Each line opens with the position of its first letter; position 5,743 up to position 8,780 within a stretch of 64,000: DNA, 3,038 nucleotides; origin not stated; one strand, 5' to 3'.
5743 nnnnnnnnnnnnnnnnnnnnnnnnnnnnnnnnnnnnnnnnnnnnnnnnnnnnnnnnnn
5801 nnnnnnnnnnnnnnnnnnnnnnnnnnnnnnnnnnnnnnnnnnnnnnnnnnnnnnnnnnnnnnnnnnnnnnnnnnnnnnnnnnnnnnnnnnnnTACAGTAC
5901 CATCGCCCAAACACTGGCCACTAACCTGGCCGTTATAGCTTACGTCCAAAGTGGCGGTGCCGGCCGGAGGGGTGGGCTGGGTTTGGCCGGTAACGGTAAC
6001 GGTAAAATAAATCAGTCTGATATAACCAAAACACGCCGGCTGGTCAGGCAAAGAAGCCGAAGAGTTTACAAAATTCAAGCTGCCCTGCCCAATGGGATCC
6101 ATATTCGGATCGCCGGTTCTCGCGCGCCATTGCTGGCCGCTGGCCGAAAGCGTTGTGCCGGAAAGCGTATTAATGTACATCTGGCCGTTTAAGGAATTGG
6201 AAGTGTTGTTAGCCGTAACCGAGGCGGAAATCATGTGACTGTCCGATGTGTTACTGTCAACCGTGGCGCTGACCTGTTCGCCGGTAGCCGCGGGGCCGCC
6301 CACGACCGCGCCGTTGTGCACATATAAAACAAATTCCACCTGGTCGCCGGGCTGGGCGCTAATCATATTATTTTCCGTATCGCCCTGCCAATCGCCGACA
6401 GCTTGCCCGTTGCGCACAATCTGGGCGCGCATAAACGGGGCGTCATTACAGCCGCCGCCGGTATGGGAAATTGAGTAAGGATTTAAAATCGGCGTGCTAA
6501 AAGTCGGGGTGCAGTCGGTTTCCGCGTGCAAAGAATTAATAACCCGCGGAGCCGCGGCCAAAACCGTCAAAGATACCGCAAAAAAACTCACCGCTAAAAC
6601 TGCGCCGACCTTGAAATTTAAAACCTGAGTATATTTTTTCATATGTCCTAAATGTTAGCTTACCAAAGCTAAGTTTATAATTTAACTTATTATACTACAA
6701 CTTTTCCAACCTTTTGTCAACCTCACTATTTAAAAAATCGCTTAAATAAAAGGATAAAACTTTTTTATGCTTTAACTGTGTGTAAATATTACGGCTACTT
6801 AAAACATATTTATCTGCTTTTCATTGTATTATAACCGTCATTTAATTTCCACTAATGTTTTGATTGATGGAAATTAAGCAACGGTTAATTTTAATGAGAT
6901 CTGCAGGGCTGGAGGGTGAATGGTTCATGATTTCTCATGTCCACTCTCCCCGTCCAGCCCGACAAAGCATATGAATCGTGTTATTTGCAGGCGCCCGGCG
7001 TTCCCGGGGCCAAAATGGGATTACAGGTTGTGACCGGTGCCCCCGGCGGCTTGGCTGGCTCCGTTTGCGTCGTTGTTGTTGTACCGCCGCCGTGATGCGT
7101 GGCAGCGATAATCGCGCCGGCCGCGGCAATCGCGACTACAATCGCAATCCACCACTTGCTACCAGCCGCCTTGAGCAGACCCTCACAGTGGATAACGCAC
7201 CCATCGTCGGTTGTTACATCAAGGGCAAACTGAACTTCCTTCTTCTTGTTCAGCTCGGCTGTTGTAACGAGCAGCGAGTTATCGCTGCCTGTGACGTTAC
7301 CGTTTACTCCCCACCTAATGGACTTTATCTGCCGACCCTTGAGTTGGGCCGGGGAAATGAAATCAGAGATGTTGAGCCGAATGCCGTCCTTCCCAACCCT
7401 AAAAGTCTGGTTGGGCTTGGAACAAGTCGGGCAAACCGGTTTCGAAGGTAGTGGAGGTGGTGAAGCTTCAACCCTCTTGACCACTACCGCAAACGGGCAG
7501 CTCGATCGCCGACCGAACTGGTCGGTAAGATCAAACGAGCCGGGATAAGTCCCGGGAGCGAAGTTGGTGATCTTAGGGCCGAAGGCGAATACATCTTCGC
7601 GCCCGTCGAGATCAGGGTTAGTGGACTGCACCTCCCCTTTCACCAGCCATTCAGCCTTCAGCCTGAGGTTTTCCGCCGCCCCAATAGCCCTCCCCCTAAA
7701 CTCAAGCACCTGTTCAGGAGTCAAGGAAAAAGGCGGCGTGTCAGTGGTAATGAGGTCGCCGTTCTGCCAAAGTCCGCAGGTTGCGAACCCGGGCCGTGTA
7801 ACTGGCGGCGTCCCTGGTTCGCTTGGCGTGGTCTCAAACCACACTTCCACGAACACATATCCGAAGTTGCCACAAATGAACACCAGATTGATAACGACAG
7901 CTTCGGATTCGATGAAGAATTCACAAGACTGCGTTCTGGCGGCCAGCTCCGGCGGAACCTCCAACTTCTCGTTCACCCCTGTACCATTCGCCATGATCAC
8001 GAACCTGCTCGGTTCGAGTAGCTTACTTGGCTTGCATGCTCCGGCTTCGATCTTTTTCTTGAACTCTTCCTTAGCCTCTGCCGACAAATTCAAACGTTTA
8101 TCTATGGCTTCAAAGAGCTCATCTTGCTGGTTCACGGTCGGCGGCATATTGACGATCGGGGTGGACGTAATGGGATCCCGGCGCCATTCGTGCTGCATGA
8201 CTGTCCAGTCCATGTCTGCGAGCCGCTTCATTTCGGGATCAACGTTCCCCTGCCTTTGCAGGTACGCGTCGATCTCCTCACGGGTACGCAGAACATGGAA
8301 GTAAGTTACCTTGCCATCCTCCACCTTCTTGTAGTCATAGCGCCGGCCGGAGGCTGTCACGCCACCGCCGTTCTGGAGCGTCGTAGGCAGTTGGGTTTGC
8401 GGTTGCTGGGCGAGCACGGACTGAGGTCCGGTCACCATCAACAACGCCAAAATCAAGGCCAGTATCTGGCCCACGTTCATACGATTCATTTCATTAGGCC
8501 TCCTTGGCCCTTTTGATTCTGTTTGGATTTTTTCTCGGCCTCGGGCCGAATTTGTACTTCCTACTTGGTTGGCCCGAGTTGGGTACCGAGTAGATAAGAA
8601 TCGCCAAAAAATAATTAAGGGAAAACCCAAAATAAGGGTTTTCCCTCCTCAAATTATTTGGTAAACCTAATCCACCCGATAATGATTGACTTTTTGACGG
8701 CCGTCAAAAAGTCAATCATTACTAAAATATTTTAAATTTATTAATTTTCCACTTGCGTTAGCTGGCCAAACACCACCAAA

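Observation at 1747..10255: A sortase and a candidate substrate (the giant surface protein with an APKTG signal) share one locus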

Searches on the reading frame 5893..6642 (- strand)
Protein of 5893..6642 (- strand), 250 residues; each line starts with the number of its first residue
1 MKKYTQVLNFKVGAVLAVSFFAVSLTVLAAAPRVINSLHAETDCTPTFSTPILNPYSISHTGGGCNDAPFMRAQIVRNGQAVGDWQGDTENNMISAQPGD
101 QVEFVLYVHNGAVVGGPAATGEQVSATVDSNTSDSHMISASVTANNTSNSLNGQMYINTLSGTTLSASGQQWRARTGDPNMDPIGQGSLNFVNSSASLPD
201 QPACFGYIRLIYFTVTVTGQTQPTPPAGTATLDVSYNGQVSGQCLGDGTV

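Call 39: search_protein_families(library=pfam, proteins=[window:5968-6642:-], max_evalue=1)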
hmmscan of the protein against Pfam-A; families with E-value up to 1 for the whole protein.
window:5968-6642:- (225 aa): 2 families
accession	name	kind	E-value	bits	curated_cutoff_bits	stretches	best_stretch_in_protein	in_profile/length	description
PF00829.26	Ribosomal_L21p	-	0.0035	18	27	1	94-140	25-73/99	Ribosomal prokaryotic L21 protein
PF00337.29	Gal-bind_lectin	-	0.24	11.3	22.1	1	70-110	52-92/132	Galactoside-binding lectin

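Call 55: find_homologous_proteins(query=window:5893-6642:-, max_evalue=0.001)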
Query window:5893-6642:-: 1364 candidates shared short words with the query, none scored E <= 0.001.

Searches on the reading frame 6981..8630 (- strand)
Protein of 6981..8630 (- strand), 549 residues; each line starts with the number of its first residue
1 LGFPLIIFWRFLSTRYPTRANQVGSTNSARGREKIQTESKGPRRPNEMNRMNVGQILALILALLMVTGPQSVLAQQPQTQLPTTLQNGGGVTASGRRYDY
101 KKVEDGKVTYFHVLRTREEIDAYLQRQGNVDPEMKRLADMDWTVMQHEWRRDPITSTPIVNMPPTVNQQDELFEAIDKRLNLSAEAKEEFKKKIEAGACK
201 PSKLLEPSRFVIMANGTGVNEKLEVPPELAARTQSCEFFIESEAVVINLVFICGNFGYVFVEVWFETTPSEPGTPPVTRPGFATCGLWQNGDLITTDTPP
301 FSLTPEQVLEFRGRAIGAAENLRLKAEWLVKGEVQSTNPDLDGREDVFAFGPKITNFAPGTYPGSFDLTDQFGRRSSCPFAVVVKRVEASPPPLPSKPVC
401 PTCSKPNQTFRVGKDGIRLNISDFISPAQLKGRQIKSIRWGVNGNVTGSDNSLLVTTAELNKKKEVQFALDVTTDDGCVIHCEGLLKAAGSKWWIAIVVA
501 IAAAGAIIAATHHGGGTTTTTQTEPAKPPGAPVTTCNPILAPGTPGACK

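Call 3: search_protein_families(library=pfam, proteins=[window:6981-8630:-], max_evalue=0.01)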
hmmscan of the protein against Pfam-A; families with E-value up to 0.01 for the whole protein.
window:6981-8630:- (549 aa): 0 families

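Call 4: search_protein_families(library=ncbifam, proteins=[window:6981-8630:-], max_evalue=0.01)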
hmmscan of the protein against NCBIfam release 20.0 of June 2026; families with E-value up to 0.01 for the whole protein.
window:6981-8630:- (549 aa): 0 families

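Call 39: search_protein_families(library=pfam, proteins=[window:6981-8492:-], max_evalue=1)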
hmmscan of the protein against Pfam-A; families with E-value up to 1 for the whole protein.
window:6981-8492:- (503 aa): 0 families
